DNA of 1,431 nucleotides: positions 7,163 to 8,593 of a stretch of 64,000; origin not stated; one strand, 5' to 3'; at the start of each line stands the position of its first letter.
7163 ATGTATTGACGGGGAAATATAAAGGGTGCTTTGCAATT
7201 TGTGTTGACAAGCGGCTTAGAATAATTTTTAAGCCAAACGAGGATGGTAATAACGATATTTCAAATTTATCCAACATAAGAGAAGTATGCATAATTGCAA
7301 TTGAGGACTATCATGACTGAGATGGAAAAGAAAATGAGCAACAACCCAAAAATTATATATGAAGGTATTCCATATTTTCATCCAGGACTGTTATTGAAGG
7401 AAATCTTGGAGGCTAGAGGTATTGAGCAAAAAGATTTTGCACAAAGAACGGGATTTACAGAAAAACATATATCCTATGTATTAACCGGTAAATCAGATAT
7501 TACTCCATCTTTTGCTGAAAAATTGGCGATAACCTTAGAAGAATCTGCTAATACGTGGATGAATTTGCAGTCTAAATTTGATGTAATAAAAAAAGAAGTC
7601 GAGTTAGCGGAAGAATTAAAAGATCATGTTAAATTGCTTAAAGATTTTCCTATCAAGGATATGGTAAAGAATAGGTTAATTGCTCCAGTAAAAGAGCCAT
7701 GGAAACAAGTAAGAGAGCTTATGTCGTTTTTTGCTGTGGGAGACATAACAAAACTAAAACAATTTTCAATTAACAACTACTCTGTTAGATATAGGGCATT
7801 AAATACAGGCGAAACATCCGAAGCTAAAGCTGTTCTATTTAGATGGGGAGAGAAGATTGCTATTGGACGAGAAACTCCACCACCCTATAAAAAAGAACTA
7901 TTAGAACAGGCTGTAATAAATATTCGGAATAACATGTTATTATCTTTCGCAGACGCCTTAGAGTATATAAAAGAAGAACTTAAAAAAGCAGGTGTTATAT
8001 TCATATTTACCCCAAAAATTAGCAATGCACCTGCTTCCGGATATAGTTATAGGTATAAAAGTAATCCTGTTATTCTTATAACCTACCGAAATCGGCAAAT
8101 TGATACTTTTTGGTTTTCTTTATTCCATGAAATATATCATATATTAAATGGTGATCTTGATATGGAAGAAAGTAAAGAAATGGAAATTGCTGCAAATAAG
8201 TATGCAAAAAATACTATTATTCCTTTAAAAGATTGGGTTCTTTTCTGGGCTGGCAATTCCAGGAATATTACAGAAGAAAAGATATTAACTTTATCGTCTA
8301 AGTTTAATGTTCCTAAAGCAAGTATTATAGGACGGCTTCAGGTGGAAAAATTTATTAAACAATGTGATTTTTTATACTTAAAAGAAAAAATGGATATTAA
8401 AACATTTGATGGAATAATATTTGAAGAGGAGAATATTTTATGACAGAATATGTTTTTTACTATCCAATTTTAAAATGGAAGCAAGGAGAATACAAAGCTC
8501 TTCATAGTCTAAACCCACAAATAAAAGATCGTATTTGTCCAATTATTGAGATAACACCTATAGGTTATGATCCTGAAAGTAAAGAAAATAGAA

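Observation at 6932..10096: HigB / HigA-ImmA fusion / Beta-protein-like / sce7726-like nuclease: candidate uncharacterised conflict (defence) system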

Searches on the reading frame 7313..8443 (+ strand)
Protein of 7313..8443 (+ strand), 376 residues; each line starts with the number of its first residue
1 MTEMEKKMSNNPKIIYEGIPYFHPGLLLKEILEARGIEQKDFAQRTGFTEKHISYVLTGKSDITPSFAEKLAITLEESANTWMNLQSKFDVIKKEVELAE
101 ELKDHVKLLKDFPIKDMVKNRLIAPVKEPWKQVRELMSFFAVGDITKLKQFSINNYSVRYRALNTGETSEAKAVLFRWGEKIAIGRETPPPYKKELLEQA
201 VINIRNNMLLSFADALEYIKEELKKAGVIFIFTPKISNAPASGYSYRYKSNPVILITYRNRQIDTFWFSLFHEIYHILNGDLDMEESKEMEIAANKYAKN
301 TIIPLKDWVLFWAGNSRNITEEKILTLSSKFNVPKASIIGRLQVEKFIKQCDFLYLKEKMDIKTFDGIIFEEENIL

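Call 3: search_protein_families(library=pfam, proteins=[window:7313-8443:+], max_evalue=0.01)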
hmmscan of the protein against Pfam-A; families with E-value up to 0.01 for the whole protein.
window:7313-8443:+ (376 aa): 5 families
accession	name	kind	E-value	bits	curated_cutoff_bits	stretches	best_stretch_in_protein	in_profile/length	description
PF01381.28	HTH_3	-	3.2e-08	33.9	23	1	28-78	1-51/55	Helix-turn-helix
PF06114.19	Peptidase_M78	-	1.1e-06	28.9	22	1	230-342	7-122/123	IrrE N-terminal-like domain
PF13560.12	HTH_31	-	5.8e-05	23.8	27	1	25-72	3-51/64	Helix-turn-helix domain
PF12844.13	HTH_19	-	0.00019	21.7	30.2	1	27-85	3-61/64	Helix-turn-helix domain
PF13443.12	HTH_26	-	0.0023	18.6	22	1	28-71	2-46/63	Cro/C1-type HTH DNA-binding domain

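Call 4: search_protein_families(library=ncbifam, proteins=[window:7313-8443:+], max_evalue=0.01)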
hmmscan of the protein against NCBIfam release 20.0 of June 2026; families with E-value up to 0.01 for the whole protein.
window:7313-8443:+ (376 aa): 2 families
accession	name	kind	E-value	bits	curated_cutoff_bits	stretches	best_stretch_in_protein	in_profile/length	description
TIGR02607.1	antidote_HigA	equivalog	3.8e-15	55.5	47.7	1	22-93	5-77/81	HigA family addiction module antitoxin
TIGR04111.1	BcepMu_gp16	hypoth_equivalog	0.0022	17.9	34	0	29-61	6-38/55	phage-associated protein, BcepMu gp16 family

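Call 5: search_protein_families(library=padloc, proteins=[window:7313-8443:+], max_evalue=0.01)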
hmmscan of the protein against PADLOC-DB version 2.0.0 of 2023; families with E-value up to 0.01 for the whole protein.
window:7313-8443:+ (376 aa): 16 families
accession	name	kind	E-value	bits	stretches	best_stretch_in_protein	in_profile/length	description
PDLC03982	PD-Lambda-2_B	-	7e-28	96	1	33-346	69-377/402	-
PDLC04776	PDC-M69B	-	3.2e-06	25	1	263-354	78-183/272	-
PDLC03949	RmrA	-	2.2e-05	21.5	1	232-345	156-265/363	-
PDLC04759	PDC-M64B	-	4.3e-05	21.6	1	29-121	32-127/135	-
PDLC03954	RmrA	-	5.7e-05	20.2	1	195-358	139-303/380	-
PDLC03946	RmrA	-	5.9e-05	20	1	237-348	162-270/357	-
PDLC02926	HTH_VI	-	0.00028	19.1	1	28-106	6-84/92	-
PDLC04758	PDC-M64B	-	0.0003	19.2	1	29-78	36-85/123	-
PDLC04760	PDC-M64C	-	0.00045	18.6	1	29-77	32-80/93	-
PDLC03948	RmrA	-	0.00076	16.5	0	197-308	139-256/397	-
PDLC04762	PDC-M64C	-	0.0032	15.5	0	28-64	32-68/97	-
PDLC03944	RmrA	-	0.0041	14.2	1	221-363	151-301/384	-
PDLC04775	PDC-M69A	-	0.0046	15.4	0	28-104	12-87/113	-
PDLC04141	capP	-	0.0058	14.2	0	271-341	72-149/242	capP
PDLC03943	RmrA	-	0.0063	13.6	0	268-349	194-276/370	-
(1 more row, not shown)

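Call 30: search_dna_similar(query=window:7313-8443:+, collection=plasmids, mode=protein, max_evalue=0.00001, max_rows=30)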
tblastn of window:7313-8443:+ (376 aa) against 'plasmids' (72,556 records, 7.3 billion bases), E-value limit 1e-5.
Records with a match: 78; places in all: 82; records where one place covers at least 80% of the query: 35.
Best place of each record, by identity: <60% 78.
By first word of the organism name: Providencia 12; Rhizobium 8; Mesorhizobium 3; Leptospira 3; Arthrobacter 3; Rhodococcus 3; Acinetobacter 3; Acaryochloris 2; Paraburkholderia 2; Tenacibaculum 2; and 34 more.
By predicted mobility (MOB-suite, as given by PLSDB): non-mobilizable 37; conjugative 29; mobilizable 12.
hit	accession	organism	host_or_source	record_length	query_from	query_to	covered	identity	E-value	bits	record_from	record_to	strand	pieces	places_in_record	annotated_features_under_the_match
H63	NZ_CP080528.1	Mesorhizobium sp. AR07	Oxytropis sp.,Cell culture,root nodule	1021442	24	348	86%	30.1%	8e-33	137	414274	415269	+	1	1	record has no annotation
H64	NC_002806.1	Microscilla sp. PRE1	-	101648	24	362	90%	27.8%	9e-29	125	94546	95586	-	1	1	ImmA/IrrE family metallo-endopeptidase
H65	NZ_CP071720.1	Acaryochloris sp. 'Moss Beach'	culture,intertidal zone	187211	24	361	90%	27.7%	1e-21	104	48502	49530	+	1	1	HigA family addiction module antitoxin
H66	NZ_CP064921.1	Acaryochloris marina S15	cell culture,surface of Pikea pinnata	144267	24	361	90%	27.7%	2e-21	103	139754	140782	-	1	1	HigA family addiction module antitoxin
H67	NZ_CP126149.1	Sagittula sp. MA-2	Cell culture,Coastal seawater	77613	24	364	91%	27.0%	5e-22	105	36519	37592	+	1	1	HigA family addiction module antitoxin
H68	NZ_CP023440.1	Thauera sp. K11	cell culture,sludge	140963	22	365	91%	26.7%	2e-21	103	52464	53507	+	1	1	HigA family addiction module antitoxin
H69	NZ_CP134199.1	Paraburkholderia sp. FT54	single cell,Rhizosphere soil of Tomato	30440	11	354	91%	26.7%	8e-25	113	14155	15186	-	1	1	HigA family addiction module antitoxin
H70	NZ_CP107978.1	Streptomyces coelicoflavus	-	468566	24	348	86%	27.5%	2e-18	95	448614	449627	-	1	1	ImmA/IrrE family metallo-endopeptidase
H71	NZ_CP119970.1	Gloeocapsopsis dulcis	Dried cell culture,Desert, underside of ...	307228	24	357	89%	26.6%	5e-21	102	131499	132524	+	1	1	HigA family addiction module antitoxin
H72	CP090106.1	Sinorhizobium meliloti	Medicago,Cell culture,Plant nodule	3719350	23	343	85%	27.4%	8e-21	101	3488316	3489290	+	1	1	HigA family addiction module antitoxin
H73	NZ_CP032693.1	Rhizobium sp. CCGE532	Phaseolus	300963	24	359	89%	26.2%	3e-14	82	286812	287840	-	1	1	ImmA/IrrE family metallo-endopeptidase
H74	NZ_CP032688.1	Rhizobium sp. CCGE531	Phaseolus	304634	24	359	89%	26.2%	3e-14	82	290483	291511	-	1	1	ImmA/IrrE family metallo-endopeptidase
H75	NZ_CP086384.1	Deinococcus radiophilus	Harpadon nehereus,cell culture,2 Mrad ...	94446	24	366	91%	25.6%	7e-30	128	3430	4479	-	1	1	HigA family addiction module antitoxin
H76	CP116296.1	Tenacibaculum finnmarkense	Atlantic salmon (Salmo salar ...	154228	23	345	86%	27.2%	8e-26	116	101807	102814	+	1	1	HigA family addiction module antitoxin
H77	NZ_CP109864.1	Paracoccus aminovorans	bacteria,human fecal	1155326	24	374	93%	24.7%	2e-9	67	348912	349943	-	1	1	record has no annotation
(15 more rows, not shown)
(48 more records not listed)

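Call 71: search_solved_structures(query=window:7313-8443:+, max_evalue=0.01, show_alignments=2)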
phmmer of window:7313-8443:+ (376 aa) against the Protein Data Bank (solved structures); distinct sequences matched with E-value up to 0.01: 8.
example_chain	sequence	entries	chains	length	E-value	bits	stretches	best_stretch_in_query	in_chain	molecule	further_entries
4mcx_A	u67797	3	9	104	1.7e-08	37.7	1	22-95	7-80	Antidote protein | Antitoxin HigA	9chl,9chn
6chv_A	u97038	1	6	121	2.3e-08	37.2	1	22-95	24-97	Antitoxin HigA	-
4mct_A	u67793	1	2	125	2.7e-08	37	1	22-95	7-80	Antidote protein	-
6cf1_A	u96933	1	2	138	3.3e-08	36.7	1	22-95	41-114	Antitoxin HigA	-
2icp_A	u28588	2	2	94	4.6e-07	32.9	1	23-95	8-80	antitoxin higa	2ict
3cec_A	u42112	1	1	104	7.7e-06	28.9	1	22-91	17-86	Putative antidote protein of plasmid maintenance system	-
6f8s_A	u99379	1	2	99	3.7e-05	26.7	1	17-106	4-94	XRE family transcriptional regulator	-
6f8h_A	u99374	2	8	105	3.8e-05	26.6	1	17-106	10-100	XRE family transcriptional regulator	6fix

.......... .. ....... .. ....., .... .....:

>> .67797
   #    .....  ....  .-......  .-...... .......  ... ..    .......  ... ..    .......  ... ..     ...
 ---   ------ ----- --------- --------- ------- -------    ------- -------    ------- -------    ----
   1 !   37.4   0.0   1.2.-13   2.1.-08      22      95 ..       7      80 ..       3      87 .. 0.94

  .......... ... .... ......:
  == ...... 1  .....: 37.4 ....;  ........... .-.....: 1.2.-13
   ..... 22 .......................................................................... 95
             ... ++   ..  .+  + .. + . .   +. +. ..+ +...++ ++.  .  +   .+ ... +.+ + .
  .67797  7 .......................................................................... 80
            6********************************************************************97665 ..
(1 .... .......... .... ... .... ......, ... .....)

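Call 79: get_annotated_region(hit=H64, flank=2500)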
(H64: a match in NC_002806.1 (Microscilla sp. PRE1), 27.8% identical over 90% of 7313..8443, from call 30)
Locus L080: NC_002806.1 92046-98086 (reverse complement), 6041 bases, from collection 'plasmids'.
description: Microscilla sp. PRE1 plasmid pSD15, complete sequence
organism: Microscilla sp. PRE1 (NCBI taxid 155537)
taxonomy: Bacteria; Bacteroidota; Cytophagia; Cytophagales; Microscillaceae; Microscilla; Microscilla sp. PRE1
host: -; source: -; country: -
typing (MOB-suite, as given by PLSDB): mobilizable; replicon rep_cluster_217; relaxase MOBP
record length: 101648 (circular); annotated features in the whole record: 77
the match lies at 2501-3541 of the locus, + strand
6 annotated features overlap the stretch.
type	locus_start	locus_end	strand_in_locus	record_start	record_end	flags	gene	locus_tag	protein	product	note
CDS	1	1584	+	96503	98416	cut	-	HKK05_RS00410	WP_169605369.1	P-loop NTPase fold protein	-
CDS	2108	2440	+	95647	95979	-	-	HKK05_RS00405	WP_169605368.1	type II toxin-antitoxin system RelE/ParE family toxin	-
CDS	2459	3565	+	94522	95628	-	-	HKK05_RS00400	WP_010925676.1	ImmA/IrrE family metallo-endopeptidase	-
CDS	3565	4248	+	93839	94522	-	-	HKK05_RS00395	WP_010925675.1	restriction endonuclease subunit S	GO:0006304 - DNA modification [Evidence IEA]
CDS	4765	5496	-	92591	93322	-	istB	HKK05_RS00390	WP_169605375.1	IS21-like element helper ATPase IstB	-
CDS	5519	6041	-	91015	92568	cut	istA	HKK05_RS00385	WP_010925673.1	IS21 family transposase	-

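Call 80: get_annotated_region(hit=H76, flank=2500)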
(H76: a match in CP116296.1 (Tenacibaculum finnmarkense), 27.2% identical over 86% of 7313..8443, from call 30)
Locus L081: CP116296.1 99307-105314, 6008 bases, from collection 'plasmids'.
description: Tenacibaculum finnmarkense strain LI C6 FM3-F plasmid unnamed, complete sequence
organism: Tenacibaculum finnmarkense (NCBI taxid 2781243)
taxonomy: Bacteria; Bacteroidota; Flavobacteriia; Flavobacteriales; Flavobacteriaceae; Tenacibaculum; Tenacibaculum finnmarkense
host: -; source: Atlantic salmon (Salmo salar L.),Bacterial Culture; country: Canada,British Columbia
typing (MOB-suite, as given by PLSDB): non-mobilizable
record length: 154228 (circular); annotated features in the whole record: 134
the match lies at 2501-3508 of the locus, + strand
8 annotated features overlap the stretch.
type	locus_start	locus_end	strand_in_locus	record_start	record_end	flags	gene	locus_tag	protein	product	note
CDS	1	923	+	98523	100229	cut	tssD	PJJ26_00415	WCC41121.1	type VI secretion system tube protein TssD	-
CDS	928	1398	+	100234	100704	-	-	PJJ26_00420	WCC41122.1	hypothetical protein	-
CDS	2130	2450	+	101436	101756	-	-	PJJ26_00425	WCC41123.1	type II toxin-antitoxin system RelE/ParE family toxin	-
CDS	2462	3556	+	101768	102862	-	-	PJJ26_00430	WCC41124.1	HigA family addiction module antitoxin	-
CDS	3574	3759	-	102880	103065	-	-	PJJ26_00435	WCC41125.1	hypothetical protein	-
CDS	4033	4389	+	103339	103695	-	-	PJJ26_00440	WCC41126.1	type II toxin-antitoxin system MqsR family toxin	-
CDS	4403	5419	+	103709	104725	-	-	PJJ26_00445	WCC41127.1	DUF4065 domain-containing protein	-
CDS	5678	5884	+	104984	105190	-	-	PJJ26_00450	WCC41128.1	helix-turn-helix transcriptional regulator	-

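Call 81: get_annotated_region(hit=H75, flank=2500)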
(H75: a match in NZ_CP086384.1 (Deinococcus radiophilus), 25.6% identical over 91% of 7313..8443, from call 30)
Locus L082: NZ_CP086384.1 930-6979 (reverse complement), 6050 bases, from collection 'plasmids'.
description: Deinococcus radiophilus strain ATCC 27603 plasmid pRadio3, complete sequence
organism: Deinococcus radiophilus (NCBI taxid 32062)
taxonomy: Bacteria; Deinococcota; Deinococci; Deinococcales; Deinococcaceae; Deinococcus; Deinococcus radiophilus
host: -; source: Harpadon nehereus,cell culture,2 Mrad irradiated Bombay duck; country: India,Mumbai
typing (MOB-suite, as given by PLSDB): non-mobilizable
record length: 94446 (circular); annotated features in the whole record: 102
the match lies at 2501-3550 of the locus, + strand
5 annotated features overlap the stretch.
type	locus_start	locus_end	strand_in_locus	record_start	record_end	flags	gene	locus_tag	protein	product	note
CDS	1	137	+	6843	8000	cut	-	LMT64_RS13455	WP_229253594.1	restriction endonuclease subunit S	GO:0006304 - DNA modification [Evidence IEA]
CDS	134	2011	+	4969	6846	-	-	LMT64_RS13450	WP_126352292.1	DUF262 domain-containing protein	-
CDS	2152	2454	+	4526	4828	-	-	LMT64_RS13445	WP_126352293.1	type II toxin-antitoxin system RelE/ParE family toxin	-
CDS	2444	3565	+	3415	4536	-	-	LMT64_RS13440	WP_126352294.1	HigA family addiction module antitoxin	-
CDS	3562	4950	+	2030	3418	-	-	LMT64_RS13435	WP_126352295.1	Fic family protein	-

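Call 82: get_annotated_region(hit=H69, flank=2500)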
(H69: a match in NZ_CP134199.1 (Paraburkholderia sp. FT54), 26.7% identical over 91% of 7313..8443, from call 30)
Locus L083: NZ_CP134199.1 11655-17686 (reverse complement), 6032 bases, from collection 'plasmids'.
description: Paraburkholderia sp. FT54 plasmid unnamed2, complete sequence
organism: Paraburkholderia sp. FT54 (NCBI taxid 3074437)
taxonomy: Bacteria; Pseudomonadota; Betaproteobacteria; Burkholderiales; Burkholderiaceae; Paraburkholderia; Paraburkholderia sp. FT54
host: -; source: single cell,Rhizosphere soil of Tomato; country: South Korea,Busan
typing (MOB-suite, as given by PLSDB): non-mobilizable
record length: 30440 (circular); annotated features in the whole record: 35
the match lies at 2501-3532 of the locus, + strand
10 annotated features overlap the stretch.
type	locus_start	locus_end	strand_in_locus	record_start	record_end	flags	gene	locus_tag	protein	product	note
CDS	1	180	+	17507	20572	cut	-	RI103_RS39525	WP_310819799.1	type I restriction endonuclease subunit R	-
CDS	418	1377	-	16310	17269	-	-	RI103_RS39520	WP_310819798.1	tyrosine-type recombinase/integrase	GO:0015074 - DNA integration [Evidence IEA]; GO:0006310 - DNA recombination [Evidence IEA]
CDS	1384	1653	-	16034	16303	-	-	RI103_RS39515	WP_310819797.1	hypothetical protein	-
CDS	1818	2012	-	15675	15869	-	-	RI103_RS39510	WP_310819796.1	hypothetical protein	-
CDS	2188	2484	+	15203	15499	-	-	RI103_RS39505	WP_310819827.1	type II toxin-antitoxin system RelE/ParE family toxin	-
CDS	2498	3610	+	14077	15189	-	-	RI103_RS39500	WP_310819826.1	HigA family addiction module antitoxin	-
CDS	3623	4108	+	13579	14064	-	-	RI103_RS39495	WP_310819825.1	hypothetical protein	-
CDS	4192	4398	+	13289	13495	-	-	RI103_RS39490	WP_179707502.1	DUF2188 domain-containing protein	-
CDS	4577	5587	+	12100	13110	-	-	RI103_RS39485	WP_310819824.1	hypothetical protein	-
CDS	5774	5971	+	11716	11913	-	-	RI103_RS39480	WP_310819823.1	hypothetical protein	-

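Call 99: search_protein_families(library=phrogs, proteins=[window:7313-8443:+], max_evalue=0.001)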
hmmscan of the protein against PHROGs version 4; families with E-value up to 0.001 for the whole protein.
window:7313-8443:+ (376 aa): 8 families
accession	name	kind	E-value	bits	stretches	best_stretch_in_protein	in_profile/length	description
phrog_2439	-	transcription regulation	3.1e-27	96.4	1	23-364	7-299/367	transcriptional regulator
phrog_1381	-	moron, auxiliary metabolic gene and host takeover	9.1e-15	55.7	1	21-104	10-94/264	plasmid antitoxin with HTH domain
phrog_87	-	other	3.4e-12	47.6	1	208-371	28-188/227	metallo-protease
phrog_8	-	transcription regulation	2.4e-06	28.3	1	27-94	80-227/346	transcriptional regulator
phrog_3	-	transcription regulation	4e-06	27.9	1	23-99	88-161/430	transcriptional repressor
phrog_925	-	DNA, RNA and nucleotide metabolism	7.6e-06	26.6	1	28-62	9-43/67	HTH DNA binding protein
phrog_2967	-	transcription regulation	1.3e-05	25.9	1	28-88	15-75/225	transcriptional regulator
phrog_1373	-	transcription regulation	0.00042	21.3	1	27-72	67-112/166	transcriptional regulator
